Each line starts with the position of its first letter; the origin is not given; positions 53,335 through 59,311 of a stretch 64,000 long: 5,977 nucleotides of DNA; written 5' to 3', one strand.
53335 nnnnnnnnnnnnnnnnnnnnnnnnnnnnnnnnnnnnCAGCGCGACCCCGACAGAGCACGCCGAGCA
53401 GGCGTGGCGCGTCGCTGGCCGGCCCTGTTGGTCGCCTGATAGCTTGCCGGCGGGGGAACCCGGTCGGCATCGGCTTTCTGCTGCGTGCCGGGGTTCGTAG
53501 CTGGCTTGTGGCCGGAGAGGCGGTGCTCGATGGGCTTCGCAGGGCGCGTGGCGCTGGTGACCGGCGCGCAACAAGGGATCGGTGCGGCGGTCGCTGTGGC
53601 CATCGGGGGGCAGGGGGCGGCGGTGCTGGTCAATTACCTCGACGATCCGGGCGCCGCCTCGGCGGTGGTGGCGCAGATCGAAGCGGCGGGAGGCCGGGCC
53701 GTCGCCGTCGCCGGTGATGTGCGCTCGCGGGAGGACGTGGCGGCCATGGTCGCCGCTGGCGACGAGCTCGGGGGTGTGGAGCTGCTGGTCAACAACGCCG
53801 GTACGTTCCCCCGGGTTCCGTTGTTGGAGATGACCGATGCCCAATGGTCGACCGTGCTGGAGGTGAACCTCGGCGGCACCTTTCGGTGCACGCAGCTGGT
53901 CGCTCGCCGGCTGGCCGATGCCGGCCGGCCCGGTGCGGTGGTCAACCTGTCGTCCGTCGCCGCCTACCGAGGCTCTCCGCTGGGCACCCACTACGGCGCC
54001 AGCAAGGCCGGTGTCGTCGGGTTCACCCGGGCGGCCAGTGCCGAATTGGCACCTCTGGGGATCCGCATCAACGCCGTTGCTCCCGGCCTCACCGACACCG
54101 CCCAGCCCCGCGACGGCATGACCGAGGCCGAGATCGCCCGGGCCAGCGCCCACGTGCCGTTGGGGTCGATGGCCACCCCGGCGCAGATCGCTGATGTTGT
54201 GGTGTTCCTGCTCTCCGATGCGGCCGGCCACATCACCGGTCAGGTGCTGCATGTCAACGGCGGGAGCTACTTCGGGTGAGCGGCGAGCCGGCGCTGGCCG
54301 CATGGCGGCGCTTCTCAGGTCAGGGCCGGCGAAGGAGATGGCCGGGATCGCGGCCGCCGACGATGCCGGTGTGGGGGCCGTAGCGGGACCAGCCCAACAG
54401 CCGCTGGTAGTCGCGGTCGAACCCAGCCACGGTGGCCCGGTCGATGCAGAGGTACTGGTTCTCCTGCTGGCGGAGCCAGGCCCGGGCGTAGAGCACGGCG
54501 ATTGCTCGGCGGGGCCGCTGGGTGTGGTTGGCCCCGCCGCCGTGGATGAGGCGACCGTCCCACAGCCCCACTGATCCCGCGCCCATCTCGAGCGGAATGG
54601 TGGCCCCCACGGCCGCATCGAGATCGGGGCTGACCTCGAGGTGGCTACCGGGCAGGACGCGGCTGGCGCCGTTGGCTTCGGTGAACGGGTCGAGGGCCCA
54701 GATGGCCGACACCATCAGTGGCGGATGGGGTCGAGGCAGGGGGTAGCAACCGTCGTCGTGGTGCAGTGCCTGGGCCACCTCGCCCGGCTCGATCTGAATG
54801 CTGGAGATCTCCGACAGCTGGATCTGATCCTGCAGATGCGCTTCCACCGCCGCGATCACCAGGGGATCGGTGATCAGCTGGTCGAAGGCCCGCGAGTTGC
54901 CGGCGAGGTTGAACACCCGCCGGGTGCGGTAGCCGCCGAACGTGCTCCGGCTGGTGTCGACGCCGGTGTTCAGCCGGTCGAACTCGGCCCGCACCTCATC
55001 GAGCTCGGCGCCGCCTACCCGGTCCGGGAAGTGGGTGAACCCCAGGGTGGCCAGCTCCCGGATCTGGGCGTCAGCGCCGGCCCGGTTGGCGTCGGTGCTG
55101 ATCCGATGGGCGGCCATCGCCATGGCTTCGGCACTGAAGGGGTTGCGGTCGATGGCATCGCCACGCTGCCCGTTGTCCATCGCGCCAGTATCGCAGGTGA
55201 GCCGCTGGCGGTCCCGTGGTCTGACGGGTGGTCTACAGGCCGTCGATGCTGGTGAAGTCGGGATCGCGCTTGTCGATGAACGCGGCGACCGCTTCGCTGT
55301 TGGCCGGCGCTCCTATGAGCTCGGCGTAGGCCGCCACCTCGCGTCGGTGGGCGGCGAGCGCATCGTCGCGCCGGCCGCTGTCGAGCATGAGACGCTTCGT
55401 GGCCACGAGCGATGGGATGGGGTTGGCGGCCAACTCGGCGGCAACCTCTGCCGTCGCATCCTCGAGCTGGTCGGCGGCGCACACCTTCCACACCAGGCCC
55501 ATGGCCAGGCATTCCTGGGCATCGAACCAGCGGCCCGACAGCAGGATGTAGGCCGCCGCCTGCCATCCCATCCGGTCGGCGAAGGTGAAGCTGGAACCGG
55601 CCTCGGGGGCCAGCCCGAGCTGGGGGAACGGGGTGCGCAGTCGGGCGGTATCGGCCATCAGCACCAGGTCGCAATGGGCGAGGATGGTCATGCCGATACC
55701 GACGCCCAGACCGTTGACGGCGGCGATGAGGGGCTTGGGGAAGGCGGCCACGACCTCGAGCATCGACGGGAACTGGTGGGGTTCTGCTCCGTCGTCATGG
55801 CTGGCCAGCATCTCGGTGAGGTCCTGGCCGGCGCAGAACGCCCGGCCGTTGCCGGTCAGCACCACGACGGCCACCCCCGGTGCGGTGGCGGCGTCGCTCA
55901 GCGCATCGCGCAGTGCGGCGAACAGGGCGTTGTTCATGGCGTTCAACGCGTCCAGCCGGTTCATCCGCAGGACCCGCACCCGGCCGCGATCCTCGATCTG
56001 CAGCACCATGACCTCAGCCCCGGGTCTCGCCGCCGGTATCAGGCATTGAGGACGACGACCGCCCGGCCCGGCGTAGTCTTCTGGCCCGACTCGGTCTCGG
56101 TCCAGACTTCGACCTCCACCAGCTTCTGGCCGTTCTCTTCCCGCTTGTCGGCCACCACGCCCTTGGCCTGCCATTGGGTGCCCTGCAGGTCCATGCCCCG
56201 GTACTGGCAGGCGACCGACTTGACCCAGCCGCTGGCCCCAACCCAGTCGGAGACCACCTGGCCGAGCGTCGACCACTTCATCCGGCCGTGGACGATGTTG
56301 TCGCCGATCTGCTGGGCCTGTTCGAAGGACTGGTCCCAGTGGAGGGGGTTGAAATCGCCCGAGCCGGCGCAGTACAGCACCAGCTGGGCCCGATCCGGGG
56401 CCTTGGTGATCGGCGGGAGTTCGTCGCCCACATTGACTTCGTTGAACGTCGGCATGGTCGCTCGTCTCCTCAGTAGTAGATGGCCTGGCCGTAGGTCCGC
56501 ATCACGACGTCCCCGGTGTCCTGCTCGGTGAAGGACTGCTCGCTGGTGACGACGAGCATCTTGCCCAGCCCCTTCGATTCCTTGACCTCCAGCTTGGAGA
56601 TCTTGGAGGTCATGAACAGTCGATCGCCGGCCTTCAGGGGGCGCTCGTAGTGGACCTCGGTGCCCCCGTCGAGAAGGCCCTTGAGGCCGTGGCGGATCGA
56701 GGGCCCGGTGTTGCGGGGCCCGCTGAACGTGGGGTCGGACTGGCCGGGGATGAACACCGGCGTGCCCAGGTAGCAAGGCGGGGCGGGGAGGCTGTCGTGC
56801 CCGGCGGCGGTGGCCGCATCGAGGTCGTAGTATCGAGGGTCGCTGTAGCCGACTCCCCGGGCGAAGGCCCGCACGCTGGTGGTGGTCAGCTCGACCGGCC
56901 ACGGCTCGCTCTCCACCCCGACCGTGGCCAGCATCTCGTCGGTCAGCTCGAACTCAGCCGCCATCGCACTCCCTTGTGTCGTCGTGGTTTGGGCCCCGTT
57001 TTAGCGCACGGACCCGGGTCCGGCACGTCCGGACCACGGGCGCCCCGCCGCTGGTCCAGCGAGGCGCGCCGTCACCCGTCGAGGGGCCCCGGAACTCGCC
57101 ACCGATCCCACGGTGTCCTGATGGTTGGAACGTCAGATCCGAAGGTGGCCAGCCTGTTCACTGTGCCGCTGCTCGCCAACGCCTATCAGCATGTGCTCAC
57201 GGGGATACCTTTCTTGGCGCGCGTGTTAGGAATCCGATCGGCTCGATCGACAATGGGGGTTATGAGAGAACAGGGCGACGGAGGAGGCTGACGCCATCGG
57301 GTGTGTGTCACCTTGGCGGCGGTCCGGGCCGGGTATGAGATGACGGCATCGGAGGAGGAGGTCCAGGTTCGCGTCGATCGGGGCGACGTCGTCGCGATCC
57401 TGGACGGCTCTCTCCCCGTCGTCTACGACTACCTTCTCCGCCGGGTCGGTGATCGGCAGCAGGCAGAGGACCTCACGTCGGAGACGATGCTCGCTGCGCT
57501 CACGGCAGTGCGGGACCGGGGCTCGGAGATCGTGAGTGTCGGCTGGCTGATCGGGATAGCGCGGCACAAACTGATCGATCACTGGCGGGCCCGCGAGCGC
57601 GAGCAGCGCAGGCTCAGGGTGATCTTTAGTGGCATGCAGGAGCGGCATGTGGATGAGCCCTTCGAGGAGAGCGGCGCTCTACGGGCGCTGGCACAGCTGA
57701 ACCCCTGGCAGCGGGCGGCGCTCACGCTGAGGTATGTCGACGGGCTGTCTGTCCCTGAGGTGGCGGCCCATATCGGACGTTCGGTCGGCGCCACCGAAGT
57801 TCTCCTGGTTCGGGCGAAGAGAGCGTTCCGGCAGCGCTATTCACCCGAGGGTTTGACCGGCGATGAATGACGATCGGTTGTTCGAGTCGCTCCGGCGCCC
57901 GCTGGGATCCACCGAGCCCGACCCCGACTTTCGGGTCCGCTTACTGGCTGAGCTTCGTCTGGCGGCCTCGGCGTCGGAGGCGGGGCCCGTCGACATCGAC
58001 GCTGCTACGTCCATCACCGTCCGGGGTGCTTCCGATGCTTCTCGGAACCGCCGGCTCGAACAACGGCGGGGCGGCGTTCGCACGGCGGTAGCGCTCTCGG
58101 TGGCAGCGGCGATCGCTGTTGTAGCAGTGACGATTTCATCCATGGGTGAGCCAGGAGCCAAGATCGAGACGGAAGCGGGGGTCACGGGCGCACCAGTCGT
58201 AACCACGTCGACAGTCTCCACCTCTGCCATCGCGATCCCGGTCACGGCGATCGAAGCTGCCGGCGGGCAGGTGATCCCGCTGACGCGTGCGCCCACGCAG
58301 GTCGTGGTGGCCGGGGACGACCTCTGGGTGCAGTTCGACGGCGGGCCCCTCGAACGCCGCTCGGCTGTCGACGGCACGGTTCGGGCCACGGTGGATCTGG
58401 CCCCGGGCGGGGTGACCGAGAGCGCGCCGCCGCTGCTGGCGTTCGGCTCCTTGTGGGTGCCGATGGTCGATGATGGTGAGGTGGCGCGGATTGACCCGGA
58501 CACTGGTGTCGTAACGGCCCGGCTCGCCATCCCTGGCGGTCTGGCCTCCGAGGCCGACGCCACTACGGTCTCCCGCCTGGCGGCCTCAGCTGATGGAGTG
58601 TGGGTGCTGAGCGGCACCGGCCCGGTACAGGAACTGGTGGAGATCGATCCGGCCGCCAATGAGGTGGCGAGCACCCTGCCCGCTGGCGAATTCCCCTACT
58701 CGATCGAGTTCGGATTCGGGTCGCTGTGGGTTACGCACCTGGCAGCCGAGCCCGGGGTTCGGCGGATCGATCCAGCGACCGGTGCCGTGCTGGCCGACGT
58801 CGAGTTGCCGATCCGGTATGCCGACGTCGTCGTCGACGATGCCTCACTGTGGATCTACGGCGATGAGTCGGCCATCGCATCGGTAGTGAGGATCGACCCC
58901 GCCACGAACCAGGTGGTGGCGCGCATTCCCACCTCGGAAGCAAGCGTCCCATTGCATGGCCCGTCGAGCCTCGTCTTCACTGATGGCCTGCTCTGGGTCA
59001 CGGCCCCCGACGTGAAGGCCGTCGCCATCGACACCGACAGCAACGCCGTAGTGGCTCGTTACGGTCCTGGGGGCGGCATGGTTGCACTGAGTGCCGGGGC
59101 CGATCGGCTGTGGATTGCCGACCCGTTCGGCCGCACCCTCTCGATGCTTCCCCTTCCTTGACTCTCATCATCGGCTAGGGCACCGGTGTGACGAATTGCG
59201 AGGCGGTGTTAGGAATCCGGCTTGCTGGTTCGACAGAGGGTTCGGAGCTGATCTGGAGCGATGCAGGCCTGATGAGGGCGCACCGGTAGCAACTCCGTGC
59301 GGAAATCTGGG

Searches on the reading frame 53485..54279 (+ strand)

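Call 6: search_protein_families(library=pfam, proteins=[window:53485-54279:+])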
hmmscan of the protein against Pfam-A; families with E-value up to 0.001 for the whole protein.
window:53485-54279:+ (264 aa): 3 families
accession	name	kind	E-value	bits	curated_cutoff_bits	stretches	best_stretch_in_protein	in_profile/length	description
PF13561.12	adh_short_C2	-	3.4e-57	194.2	27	1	27-260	1-234/236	Enoyl-(Acyl carrier protein) reductase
PF00106.31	adh_short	-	3.4e-51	174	26.6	1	21-206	1-185/195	short chain dehydrogenase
PF08659.16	KR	-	1.3e-13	51.7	22.6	1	23-182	3-161/180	KR domain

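Call 52: search_protein_families(library=ncbifam, proteins=[window:53485-54279:+], max_evalue=0.01)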
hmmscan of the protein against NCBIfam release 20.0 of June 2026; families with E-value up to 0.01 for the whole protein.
window:53485-54279:+ (264 aa): 229 families (the best 25 are shown)
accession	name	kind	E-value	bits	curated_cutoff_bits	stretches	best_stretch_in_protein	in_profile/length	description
NF009466.0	PRK12826.1-2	subfamily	6.2e-65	219.1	222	1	21-262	4-245/248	3-oxoacyl-ACP reductase FabG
NF004198.0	PRK05653.1-3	equivalog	7.8e-64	215.5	296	1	19-262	6-247/248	3-oxoacyl-ACP reductase FabG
TIGR01830.1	3oxo_ACP_reduc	equivalog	5.6e-63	212.8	297.75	1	23-260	1-237/239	3-oxoacyl-[acyl-carrier-protein] reductase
NF005559.1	PRK07231.1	subfamily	1.5e-60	204.8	215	1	18-261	2-247/249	glucose 1-dehydrogenase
NF009468.0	PRK12826.1-4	equivalog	1.5e-54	185.4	318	1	18-261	5-247/256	SDR family oxidoreductase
NF053807.1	RhamDHLra1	equivalog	1.9e-54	185.1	400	1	19-262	3-248/252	L-rhamnose 1-dehydrogenase Lra1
NF004197.0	PRK05653.1-1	equivalog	9.4e-54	182.6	332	1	17-263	4-248/249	3-oxoacyl-ACP reductase FabG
NF004202.0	PRK05653.2-2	equivalog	1.1e-52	179.1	333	1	18-261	5-247/259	3-oxoacyl-ACP reductase FabG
TIGR01829.1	AcAcCoA_reduct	subfamily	2.9e-52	177.8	302.1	1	21-263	1-242/242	acetoacetyl-CoA reductase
NF009464.0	PRK12824.1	subfamily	3.9e-51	174.1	269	1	21-262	3-243/245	3-oxoacyl-ACP reductase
NF005853.0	PRK07774.1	equivalog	5.8e-51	173.3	303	1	17-261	3-246/250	SDR family oxidoreductase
NF004818.0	PRK06172.1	equivalog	1.1e-50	172.3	336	1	15-261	2-250/253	SDR family oxidoreductase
NF004200.0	PRK05653.1-5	equivalog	1.8e-50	171.7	273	1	22-260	4-240/242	3-oxoacyl-ACP reductase FabG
NF047923.1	pyridox_DH_SDR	equivalog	3.4e-50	170.8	325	1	19-260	2-239/243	pyridoxal 4-dehydrogenase, SDR-type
NF053701.1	CsHdxCHCADhChcB2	equivalog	1.2e-49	169.1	350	1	18-260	1-241/245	cis-4-hydroxycyclohexanecarboxylate dehydrogenase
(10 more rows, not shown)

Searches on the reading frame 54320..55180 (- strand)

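Call 6: search_protein_families(library=pfam, proteins=[window:54320-55180:-])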
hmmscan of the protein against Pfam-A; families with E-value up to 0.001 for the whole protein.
window:54320-55180:- (286 aa): 1 family
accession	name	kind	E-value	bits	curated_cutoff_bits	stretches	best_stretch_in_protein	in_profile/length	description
PF05721.19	PhyH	-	5.1e-26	92.7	22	1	47-226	5-213/213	Phytanoyl-CoA dioxygenase (PhyH)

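Call 52: search_protein_families(library=ncbifam, proteins=[window:54320-55180:-], max_evalue=0.01)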
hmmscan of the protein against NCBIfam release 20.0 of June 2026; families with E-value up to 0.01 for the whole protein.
window:54320-55180:- (286 aa): 1 family
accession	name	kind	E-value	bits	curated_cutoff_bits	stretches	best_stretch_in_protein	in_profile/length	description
TIGR02408.1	ectoine_ThpD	equivalog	0.00019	20.9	336.5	0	32-182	14-171/277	ectoine hydroxylase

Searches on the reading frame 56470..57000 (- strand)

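Call 38: search_protein_families(library=pfam, proteins=[window:56470-57000:-], max_evalue=0.00001)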
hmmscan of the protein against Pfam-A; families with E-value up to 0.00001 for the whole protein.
window:56470-57000:- (176 aa): 1 family
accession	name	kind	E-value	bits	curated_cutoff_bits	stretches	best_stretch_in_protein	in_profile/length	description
PF13452.11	FAS1_DH_region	-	5.2e-28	98.3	22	1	25-161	1-125/132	FAS1-like, dehydratase domain region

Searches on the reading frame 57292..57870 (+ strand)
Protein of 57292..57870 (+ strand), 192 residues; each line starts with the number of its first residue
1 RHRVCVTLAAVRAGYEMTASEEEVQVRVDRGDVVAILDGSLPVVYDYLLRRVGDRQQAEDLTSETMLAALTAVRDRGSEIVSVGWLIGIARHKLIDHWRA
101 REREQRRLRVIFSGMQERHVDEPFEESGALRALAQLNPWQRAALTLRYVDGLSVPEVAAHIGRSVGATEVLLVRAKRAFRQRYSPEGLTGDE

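Call 38: search_protein_families(library=pfam, proteins=[window:57292-57870:+], max_evalue=0.00001)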
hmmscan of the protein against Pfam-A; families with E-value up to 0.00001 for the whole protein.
window:57292-57870:+ (192 aa): 4 families
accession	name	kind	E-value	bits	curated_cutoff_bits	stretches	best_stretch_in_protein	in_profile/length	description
PF08281.18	Sigma70_r4_2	-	1.6e-12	47.3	25.7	1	130-178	5-53/54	Sigma-70, region 4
PF04542.20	Sigma70_r2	-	2e-12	47.2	24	1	41-103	6-70/71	Sigma-70 region 2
PF04545.22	Sigma70_r4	-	1.3e-06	28.3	24.1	1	132-178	1-47/50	Sigma-70, region 4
PF07638.17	Sigma70_ECF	-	4.3e-06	27.2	21.1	0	86-170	79-170/185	ECF sigma factor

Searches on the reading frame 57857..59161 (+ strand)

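Call 38: search_protein_families(library=pfam, proteins=[window:57857-59161:+], max_evalue=0.00001)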
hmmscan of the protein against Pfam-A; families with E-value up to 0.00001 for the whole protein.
window:57857-59161:+ (434 aa): 1 family
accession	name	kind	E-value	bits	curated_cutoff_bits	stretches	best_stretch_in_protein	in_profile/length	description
PF21959.2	DUF6923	-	2.4e-07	31.2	27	0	251-354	66-165/234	Repeat of unknown function (DUF6923)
